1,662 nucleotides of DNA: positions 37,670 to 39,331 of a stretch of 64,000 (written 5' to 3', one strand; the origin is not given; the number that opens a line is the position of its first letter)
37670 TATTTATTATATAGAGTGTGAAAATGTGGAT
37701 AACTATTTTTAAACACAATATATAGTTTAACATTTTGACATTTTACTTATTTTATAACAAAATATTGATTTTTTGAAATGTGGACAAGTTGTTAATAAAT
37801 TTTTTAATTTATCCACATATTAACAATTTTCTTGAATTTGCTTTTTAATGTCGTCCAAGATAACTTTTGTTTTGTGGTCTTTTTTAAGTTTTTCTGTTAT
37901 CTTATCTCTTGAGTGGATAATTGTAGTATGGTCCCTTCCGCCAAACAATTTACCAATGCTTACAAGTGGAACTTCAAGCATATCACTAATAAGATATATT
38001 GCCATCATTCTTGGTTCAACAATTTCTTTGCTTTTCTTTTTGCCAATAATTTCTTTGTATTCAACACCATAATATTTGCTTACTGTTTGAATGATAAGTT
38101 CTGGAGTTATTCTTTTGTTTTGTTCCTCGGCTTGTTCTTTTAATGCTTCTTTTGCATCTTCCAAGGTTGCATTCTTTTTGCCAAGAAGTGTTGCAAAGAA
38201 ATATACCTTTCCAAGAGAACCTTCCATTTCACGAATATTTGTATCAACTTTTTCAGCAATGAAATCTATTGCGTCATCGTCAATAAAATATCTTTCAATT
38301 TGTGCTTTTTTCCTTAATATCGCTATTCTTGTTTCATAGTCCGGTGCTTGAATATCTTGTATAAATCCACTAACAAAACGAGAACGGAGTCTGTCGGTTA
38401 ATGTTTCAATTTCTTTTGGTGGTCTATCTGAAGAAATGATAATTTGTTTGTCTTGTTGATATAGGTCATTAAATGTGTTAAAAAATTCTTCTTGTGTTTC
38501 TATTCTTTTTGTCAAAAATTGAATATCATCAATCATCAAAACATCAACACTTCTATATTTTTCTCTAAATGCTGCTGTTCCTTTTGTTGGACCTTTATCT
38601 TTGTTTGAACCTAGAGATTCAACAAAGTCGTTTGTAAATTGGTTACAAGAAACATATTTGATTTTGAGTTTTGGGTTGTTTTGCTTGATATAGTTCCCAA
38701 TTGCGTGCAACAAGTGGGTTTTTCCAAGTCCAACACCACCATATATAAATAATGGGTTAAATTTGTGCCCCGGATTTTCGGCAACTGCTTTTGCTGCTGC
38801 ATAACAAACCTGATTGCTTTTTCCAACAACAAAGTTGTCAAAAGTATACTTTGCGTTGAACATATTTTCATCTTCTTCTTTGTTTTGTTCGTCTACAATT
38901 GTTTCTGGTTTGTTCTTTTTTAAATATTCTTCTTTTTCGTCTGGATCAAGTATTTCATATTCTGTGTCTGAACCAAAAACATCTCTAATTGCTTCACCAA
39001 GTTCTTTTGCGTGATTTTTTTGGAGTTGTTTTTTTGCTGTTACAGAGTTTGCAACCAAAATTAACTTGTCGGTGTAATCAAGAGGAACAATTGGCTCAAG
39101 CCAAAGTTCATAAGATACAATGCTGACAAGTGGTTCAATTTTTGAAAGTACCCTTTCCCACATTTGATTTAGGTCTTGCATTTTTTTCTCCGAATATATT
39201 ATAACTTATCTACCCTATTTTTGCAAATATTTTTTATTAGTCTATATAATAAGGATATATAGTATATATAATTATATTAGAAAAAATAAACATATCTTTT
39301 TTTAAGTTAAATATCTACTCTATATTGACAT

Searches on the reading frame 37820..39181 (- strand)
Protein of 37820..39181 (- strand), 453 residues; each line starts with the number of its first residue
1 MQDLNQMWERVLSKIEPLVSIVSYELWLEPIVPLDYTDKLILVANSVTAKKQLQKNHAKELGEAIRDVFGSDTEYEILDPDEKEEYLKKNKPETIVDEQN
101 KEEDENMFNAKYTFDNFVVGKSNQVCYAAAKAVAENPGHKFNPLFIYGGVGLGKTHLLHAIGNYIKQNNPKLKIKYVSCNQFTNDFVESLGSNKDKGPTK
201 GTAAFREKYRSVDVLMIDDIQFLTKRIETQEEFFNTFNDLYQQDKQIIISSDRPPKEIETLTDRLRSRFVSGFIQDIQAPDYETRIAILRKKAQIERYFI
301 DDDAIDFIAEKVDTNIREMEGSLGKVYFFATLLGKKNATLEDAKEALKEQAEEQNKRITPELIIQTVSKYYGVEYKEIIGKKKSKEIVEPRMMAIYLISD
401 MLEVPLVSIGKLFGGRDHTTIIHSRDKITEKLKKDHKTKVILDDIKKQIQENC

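Call 8: search_protein_families(library=pfam, proteins=[window:37820-39181:-])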
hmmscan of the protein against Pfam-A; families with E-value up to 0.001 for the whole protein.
window:37820-39181:- (453 aa): 7 families
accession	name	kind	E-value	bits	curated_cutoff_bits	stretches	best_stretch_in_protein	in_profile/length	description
PF00308.24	Bac_DnaA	-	1.2e-67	227.5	23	1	109-274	2-160/162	Bacterial DnaA ATPAse domain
PF08299.17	Bac_DnaA_C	-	4.4e-24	84.7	31.5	1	360-428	1-69/69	Bacterial dnaA protein helix-turn-helix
PF01695.23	IstB_IS21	-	5.8e-07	29.7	24.1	1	144-254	95-195/238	IstB-like ATP binding protein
PF00004.35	AAA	-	1.9e-06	28.8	21.2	1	145-269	2-127/131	ATPase family associated with various cellular activities (AAA)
PF13401.12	AAA_22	-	9.1e-06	26.5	27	1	144-245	8-114/130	AAA domain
PF11638.13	DnaA_N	-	1.3e-05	25.3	24.6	1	6-66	2-64/65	DnaA N-terminal domain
PF03969.22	AFG1_ATPase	-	0.0003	20.3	27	0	128-160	47-80/361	AFG1-like ATPase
